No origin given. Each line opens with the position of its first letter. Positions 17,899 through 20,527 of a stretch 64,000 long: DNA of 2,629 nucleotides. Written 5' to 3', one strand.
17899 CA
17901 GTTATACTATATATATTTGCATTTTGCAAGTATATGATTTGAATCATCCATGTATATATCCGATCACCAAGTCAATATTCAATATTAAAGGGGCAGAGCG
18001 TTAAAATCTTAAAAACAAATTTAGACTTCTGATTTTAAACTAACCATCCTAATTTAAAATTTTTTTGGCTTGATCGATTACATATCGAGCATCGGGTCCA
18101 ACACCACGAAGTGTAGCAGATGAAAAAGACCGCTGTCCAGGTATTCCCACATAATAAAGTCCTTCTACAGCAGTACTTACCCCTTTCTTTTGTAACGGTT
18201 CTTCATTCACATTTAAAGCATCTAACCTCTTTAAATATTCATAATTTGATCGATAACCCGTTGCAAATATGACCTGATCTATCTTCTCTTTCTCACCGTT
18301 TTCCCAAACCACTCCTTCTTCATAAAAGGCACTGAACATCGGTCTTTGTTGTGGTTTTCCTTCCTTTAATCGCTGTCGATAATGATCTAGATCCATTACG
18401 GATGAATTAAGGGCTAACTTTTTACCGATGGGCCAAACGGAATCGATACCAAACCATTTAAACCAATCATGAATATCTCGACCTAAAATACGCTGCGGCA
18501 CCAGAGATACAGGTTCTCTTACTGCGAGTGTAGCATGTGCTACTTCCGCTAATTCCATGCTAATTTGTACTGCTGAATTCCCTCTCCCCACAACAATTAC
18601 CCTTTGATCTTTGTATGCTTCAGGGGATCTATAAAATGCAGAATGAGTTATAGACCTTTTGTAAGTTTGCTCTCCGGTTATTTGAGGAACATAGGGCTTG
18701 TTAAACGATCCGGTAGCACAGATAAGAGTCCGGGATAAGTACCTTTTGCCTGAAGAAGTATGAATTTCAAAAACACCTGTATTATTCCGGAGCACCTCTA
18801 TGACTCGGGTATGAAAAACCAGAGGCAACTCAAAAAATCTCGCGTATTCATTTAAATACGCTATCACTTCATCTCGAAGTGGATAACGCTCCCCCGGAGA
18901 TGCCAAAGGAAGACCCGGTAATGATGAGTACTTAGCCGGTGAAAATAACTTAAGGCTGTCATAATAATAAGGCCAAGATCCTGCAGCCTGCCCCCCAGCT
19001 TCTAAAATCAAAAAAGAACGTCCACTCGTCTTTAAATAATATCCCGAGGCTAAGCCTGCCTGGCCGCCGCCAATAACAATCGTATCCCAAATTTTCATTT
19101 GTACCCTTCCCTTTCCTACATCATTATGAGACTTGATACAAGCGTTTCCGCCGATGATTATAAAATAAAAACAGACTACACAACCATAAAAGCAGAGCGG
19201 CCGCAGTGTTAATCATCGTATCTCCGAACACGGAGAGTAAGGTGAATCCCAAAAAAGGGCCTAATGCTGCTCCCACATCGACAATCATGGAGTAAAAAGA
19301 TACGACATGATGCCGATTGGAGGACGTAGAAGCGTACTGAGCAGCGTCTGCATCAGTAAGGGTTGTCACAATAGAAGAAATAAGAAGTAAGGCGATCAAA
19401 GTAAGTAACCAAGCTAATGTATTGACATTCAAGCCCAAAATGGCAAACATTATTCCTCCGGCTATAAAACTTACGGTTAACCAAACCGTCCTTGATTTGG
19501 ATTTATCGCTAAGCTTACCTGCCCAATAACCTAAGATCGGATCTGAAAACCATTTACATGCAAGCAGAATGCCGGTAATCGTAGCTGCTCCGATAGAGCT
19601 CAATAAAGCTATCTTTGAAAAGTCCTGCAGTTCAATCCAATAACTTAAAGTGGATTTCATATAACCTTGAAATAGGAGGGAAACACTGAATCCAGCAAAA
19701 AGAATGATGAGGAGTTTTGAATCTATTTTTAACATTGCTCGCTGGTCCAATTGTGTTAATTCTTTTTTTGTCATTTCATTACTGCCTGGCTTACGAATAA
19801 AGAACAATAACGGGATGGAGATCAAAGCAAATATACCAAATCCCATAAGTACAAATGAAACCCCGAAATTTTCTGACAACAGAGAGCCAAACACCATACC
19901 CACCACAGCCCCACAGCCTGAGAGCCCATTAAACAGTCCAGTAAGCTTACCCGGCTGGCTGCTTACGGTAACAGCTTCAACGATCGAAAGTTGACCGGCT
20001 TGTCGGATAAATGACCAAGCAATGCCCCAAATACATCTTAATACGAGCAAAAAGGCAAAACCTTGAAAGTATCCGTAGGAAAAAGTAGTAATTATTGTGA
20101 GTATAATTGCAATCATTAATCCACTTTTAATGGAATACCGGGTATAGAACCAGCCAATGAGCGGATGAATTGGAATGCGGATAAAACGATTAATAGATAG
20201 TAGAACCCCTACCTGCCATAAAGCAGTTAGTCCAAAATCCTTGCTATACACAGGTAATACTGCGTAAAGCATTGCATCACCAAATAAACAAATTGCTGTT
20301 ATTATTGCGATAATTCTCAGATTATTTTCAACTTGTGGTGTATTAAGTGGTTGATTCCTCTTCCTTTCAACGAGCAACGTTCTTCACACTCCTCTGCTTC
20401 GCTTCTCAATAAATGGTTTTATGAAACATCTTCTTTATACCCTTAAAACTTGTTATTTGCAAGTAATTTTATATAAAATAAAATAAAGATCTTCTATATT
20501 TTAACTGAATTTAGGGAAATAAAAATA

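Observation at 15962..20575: MarR regulator and FAD-oxidoreductase that both carry terminal vicinal-cysteine (CC) pairs, with a four-site TTGCA-N3-TGCAA operator regulon inside an arsenic island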

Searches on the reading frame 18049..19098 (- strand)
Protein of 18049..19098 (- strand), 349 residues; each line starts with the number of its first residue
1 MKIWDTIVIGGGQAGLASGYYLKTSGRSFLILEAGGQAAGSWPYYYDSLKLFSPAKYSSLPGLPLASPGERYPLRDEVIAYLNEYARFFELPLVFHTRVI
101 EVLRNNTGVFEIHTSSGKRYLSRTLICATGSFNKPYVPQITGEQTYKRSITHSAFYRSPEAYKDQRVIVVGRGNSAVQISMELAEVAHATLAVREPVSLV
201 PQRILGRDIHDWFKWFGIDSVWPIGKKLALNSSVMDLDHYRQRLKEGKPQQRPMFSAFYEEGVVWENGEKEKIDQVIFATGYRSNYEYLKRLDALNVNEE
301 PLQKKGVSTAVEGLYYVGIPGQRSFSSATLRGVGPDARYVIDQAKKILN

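Call 6: search_protein_families(library=pfam, proteins=[window:18049-19098:-])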
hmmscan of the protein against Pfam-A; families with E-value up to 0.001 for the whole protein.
window:18049-19098:- (349 aa): 9 families
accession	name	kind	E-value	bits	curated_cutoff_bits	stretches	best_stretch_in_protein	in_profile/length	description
PF13738.12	Pyr_redox_3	-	2.2e-41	142.6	30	2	7-195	1-196/305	Pyridine nucleotide-disulphide oxidoreductase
PF00743.25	FMO-like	-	4.7e-18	65.4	22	2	72-195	80-214/532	Flavin-binding monooxygenase-like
PF07992.20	Pyr_redox_2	-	6.7e-17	62.3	26.1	1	5-318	2-274/291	Pyridine nucleotide-disulphide oxidoreductase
PF13434.12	Lys_Orn_oxgnase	-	1.2e-12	48.1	21.3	1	71-188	90-212/339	L-lysine 6-monooxygenase/L-ornithine 5-monooxygenase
PF01266.30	DAO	-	5.9e-09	36.4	27.9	1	5-40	1-37/353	FAD dependent oxidoreductase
PF03486.20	HI0933_like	-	1.4e-05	25.1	50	0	5-37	2-34/244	HI0933-like protein Rossmann domain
PF00890.30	FAD_binding_2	-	0.0001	22.1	20.4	0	5-38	1-34/414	FAD binding domain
PF13450.12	NAD_binding_8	-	0.00012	22.7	21.9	1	8-43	1-36/68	NAD(P)-binding Rossmann-like domain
PF01134.28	GIDA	-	0.00033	20.3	22.1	0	94-137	113-156/391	Glucose inhibited division protein A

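Call 7: search_protein_families(library=ncbifam, proteins=[window:18049-19098:-])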
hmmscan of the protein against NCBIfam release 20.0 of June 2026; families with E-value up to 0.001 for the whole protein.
window:18049-19098:- (349 aa): 20 families
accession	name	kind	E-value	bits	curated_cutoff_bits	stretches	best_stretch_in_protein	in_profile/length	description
NF040505.1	ArsO_flavin_mono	equivalog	1.1e-77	261.8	425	1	5-346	2-344/346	ArsO family NAD(P)H-dependent flavin-containing monooxygenase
TIGR04046.1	MSMEG_0569_nitr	hypoth_equivalog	2.1e-42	145.5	498.35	2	5-240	2-236/400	MSMEG_0569 family flavin-dependent oxidoreductase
TIGR04018.1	Bthiol_YpdA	hypoth_equivalog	5e-31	107.7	339.9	1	5-195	1-184/316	YpdA family putative bacillithiol disulfide reductase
TIGR01292.1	TRX_reduct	equivalog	9.6e-18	64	343.45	1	5-193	2-170/300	thioredoxin-disulfide reductase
NF045818.1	Neo-PentlctneDsynPtlE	equivalog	2.3e-13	49.1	1100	1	5-200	50-262/587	neopentalenolactone/pentalenolactone D synthase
NF058570.1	trimeth_mono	equivalog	1.2e-11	44.4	675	1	124-182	154-212/443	trimethylamine monooxygenase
TIGR03140.1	AhpF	equivalog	5.5e-08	31.8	502.9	1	82-188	273-376/515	alkyl hydroperoxide reductase subunit F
NF003437.0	PRK04965.1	equivalog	5.4e-07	28.9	392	1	82-315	64-269/378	NADH:flavorubredoxin reductase NorW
TIGR03143.1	AhpF_homolog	hypoth_equivalog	8.7e-07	27.9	687.65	0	2-36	3-40/555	putative alkyl hydroperoxide reductase F subunit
NF004776.0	PRK06116.1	equivalog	4e-06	26.1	480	0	100-188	108-191/450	glutathione-disulfide reductase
TIGR00275.1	TIGR00275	subfamily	1.3e-05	24.2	183.8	0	77-135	107-163/401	aminoacetone oxidase family FAD-binding enzyme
NF004943.0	PRK06292.2-1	equivalog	2.5e-05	23.3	432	0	3-40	3-40/456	dihydrolipoyl dehydrogenase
NF009410.0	PRK12771.1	subfamily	9.5e-05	21.1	516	0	7-40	142-175/566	NAD(P)-binding protein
NF007614.0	PRK10262.1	equivalog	0.00017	20.8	644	1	80-191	67-173/321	thioredoxin-disulfide reductase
NF008425.0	PRK11259.1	equivalog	0.00018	20.6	257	0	4-34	5-35/377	N-methyl-L-tryptophan oxidase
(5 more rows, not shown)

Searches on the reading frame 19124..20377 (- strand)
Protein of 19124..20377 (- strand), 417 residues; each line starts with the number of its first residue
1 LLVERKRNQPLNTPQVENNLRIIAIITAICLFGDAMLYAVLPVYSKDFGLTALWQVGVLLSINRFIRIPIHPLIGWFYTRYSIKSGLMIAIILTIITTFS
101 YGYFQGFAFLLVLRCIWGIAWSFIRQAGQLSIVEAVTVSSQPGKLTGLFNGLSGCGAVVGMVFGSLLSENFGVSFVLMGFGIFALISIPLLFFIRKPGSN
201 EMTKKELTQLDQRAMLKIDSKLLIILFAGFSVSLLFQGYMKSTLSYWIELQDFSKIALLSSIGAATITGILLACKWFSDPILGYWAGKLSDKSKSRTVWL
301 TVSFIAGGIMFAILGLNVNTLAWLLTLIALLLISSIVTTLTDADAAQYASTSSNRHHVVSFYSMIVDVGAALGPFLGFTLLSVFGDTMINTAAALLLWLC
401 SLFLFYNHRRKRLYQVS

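Call 6: search_protein_families(library=pfam, proteins=[window:19124-20377:-])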
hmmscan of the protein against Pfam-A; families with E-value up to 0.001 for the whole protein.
window:19124-20377:- (417 aa): 1 family
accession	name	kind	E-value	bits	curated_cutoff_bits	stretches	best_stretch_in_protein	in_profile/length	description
PF07690.21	MFS_1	-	1.8e-33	116.3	33.4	2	23-374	1-347/347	Major Facilitator Superfamily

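Call 7: search_protein_families(library=ncbifam, proteins=[window:19124-20377:-])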
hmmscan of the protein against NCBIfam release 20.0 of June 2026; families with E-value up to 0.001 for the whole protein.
window:19124-20377:- (417 aa): 2 families
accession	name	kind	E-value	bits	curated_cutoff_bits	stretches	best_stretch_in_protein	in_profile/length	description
TIGR00880.1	2_A_01_02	superfamily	3.2e-07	30.5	131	1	70-194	14-137/141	multidrug resistance protein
TIGR00891.1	2A0112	subfamily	0.00012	21.3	552.9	0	47-207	41-199/405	sialate:H+ symport family MFS transporter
